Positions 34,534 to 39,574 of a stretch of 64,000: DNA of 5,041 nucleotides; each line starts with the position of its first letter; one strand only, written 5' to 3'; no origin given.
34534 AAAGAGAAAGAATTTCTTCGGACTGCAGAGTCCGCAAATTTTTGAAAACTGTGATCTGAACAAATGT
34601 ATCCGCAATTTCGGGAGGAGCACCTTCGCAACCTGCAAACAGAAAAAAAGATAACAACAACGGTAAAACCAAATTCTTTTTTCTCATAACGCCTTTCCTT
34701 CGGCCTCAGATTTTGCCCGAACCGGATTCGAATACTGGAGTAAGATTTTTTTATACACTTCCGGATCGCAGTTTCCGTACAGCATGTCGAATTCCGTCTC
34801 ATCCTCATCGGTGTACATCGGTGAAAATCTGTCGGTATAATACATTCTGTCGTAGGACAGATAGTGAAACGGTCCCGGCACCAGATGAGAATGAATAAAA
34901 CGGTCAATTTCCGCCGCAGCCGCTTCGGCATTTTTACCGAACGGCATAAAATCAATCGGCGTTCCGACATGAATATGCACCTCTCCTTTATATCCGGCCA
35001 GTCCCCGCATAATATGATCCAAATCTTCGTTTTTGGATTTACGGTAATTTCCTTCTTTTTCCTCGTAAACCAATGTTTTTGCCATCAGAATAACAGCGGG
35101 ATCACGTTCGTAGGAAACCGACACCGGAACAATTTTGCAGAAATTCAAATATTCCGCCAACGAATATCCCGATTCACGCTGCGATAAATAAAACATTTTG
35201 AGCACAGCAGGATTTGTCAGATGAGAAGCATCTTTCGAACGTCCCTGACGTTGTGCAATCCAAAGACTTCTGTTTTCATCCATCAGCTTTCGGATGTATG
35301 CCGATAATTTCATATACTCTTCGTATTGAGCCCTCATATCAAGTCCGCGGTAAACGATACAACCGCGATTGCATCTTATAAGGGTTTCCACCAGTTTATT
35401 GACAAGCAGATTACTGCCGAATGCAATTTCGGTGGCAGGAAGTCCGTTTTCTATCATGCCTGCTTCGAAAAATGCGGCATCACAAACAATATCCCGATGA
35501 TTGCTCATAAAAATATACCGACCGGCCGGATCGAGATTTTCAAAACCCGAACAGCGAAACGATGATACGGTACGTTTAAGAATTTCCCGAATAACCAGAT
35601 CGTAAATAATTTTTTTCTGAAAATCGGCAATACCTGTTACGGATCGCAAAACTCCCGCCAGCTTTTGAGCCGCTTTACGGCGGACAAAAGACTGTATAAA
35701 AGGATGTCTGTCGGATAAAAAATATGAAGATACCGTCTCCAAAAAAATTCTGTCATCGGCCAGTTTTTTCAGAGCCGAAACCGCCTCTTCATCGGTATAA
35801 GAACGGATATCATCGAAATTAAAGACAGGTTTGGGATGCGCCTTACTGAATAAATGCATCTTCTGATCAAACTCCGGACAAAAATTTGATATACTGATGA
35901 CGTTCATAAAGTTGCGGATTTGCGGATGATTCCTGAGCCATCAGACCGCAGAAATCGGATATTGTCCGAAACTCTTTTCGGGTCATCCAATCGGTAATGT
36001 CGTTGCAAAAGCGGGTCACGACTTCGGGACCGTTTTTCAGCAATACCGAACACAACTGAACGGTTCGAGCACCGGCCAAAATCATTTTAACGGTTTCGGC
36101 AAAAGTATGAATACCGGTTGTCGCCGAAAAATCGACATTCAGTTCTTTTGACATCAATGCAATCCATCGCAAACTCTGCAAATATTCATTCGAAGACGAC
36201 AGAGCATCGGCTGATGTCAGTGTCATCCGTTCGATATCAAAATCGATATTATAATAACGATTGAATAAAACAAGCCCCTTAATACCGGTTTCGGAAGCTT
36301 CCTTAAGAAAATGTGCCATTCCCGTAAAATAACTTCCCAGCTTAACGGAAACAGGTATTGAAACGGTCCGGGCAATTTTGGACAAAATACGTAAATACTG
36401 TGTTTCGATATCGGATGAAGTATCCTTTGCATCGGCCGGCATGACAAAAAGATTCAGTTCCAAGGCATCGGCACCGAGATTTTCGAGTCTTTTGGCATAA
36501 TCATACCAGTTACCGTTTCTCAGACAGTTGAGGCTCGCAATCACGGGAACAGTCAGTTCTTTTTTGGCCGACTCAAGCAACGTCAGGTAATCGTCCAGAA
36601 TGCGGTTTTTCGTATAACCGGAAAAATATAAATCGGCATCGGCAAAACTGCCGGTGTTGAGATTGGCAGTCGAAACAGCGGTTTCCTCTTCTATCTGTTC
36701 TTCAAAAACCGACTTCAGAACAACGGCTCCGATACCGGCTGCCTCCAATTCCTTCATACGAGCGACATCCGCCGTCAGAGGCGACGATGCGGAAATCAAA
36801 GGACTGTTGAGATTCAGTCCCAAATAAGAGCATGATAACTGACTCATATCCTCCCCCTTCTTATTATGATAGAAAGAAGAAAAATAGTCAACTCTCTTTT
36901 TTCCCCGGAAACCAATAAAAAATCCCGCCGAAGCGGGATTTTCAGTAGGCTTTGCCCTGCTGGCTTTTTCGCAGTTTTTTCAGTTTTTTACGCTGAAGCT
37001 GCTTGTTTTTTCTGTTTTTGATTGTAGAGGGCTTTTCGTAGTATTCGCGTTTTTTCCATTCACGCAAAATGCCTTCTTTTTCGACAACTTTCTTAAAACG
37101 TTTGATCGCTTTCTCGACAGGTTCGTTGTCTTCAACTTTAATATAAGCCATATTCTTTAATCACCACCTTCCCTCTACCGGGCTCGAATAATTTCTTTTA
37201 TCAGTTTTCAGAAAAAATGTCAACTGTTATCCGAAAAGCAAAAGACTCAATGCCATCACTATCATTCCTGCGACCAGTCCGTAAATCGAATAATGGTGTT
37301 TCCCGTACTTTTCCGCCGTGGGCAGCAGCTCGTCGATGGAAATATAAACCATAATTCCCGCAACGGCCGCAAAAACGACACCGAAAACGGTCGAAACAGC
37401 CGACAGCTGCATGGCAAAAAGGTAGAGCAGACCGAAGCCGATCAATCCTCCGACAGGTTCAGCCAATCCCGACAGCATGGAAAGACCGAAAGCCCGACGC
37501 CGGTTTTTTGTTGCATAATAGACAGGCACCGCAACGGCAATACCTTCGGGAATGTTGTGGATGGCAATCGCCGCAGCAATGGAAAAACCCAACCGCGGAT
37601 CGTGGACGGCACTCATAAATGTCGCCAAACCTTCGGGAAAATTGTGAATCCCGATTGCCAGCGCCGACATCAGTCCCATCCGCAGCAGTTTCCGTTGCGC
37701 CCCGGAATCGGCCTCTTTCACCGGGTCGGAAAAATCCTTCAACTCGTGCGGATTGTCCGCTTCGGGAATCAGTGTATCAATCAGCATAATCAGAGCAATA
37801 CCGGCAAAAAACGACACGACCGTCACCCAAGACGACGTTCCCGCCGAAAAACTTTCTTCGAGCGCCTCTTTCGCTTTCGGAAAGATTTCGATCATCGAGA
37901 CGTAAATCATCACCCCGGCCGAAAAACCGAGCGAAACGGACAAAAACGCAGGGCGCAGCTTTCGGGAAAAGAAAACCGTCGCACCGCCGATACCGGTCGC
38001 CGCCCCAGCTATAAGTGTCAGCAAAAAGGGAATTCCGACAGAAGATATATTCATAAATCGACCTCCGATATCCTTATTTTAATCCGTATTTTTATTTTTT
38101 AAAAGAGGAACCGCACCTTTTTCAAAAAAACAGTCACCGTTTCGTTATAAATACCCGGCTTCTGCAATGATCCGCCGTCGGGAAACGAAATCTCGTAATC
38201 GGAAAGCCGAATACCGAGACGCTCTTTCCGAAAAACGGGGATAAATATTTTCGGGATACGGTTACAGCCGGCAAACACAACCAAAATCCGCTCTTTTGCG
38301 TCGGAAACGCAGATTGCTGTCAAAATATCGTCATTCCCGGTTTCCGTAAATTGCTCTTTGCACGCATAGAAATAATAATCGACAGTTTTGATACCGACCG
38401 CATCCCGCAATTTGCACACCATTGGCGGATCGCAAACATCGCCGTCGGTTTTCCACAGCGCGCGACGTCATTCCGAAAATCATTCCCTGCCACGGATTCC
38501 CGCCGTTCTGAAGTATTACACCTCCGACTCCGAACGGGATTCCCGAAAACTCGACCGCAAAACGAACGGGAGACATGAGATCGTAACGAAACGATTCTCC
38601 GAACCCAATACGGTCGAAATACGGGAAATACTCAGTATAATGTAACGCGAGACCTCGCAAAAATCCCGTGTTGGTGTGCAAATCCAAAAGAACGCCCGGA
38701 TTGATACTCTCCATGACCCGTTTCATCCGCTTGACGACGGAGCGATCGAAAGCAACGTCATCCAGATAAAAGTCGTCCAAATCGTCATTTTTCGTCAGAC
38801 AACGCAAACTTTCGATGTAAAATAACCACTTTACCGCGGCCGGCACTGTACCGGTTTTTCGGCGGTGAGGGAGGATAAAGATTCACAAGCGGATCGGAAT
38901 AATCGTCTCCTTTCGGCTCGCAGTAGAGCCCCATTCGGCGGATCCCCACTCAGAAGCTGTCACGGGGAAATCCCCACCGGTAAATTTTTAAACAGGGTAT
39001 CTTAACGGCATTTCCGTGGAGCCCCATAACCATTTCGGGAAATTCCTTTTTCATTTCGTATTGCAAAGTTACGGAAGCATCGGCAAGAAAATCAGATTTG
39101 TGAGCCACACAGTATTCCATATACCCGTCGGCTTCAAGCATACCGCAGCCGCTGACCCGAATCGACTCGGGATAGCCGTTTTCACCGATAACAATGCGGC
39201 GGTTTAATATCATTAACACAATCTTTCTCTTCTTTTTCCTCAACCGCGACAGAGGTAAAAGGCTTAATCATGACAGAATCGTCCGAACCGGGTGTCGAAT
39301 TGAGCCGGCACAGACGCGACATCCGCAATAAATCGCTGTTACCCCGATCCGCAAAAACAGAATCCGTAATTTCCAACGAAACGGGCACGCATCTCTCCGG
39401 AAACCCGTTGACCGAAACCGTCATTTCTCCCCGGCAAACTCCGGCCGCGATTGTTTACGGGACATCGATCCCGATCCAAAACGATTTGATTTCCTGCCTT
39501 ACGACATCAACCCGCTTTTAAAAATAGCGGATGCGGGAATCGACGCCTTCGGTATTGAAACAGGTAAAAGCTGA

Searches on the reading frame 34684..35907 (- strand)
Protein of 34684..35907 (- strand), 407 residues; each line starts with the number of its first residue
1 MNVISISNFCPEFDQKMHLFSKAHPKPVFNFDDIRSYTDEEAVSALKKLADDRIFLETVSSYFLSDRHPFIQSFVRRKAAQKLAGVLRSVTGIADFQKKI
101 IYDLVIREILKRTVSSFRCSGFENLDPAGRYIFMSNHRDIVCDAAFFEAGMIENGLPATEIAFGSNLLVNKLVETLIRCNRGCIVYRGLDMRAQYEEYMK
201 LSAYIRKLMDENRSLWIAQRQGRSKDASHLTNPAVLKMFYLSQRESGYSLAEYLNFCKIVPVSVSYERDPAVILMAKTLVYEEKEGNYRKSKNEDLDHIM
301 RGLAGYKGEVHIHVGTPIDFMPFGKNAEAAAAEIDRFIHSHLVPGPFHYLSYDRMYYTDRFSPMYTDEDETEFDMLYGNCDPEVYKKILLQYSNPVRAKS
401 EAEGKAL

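Call 23: search_protein_families(library=pfam, proteins=[window:34684-35907:-], max_evalue=0.01)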
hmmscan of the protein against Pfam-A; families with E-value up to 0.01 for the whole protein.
window:34684-35907:- (407 aa): 2 families
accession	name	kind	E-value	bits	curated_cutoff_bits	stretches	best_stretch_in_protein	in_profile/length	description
PF01553.26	Acyltransferase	-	8.3e-05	22.8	23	1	117-227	2-106/132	Acyltransferase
PF19576.4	Acyltransf_2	-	0.0035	16.7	27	1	114-143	55-84/266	Acyltransferase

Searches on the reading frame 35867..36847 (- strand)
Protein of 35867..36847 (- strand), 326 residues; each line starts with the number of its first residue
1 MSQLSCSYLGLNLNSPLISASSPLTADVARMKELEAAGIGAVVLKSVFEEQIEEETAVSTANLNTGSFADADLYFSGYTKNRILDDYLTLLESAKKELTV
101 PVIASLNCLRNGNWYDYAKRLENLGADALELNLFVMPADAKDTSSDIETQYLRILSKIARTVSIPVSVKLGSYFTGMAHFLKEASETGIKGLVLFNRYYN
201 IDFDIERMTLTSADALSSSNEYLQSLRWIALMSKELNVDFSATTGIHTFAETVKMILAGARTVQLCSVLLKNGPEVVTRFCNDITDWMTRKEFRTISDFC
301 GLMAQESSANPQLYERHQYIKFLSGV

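Call 23: search_protein_families(library=pfam, proteins=[window:35867-36847:-], max_evalue=0.01)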
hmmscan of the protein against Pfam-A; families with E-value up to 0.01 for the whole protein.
window:35867-36847:- (326 aa): 2 families
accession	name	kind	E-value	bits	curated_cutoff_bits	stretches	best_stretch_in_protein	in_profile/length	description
PF01180.27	DHO_dh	-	2.1e-11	44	27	1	4-288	2-291/291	Dihydroorotate dehydrogenase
PF00977.27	His_biosynth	-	0.0053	16.7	23.6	0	219-284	55-119/228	Histidine biosynthesis protein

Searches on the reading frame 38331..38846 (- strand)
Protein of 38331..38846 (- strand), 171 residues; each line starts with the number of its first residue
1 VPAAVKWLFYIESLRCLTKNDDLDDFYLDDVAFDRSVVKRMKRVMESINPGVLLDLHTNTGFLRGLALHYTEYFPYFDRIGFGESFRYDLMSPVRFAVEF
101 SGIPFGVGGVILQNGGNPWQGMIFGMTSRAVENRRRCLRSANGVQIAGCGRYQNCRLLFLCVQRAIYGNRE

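Call 23: search_protein_families(library=pfam, proteins=[window:38331-38846:-], max_evalue=0.01)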
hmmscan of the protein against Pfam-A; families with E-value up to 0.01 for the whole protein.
window:38331-38846:- (171 aa): 1 family
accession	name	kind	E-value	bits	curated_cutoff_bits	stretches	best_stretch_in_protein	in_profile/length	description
PF19543.5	GH123_N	-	7.1e-49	166.9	22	1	9-131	725-852/969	Glycoside hydrolase 123, N-terminal domain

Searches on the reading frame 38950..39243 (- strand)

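Call 23: search_protein_families(library=pfam, proteins=[window:38950-39243:-], max_evalue=0.01)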
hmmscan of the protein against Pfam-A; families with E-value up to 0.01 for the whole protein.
window:38950-39243:- (97 aa): 1 family
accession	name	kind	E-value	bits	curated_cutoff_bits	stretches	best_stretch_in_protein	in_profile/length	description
PF19543.5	GH123_N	-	0.003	15.9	22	1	26-90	429-494/969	Glycoside hydrolase 123, N-terminal domain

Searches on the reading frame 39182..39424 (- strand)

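Call 23: search_protein_families(library=pfam, proteins=[window:39182-39424:-], max_evalue=0.01)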
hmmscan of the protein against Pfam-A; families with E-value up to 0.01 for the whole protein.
window:39182-39424:- (80 aa): 1 family
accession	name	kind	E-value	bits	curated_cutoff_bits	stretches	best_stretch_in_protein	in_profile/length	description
PF19543.5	GH123_N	-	1.9e-09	36.5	22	1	2-65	288-350/969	Glycoside hydrolase 123, N-terminal domain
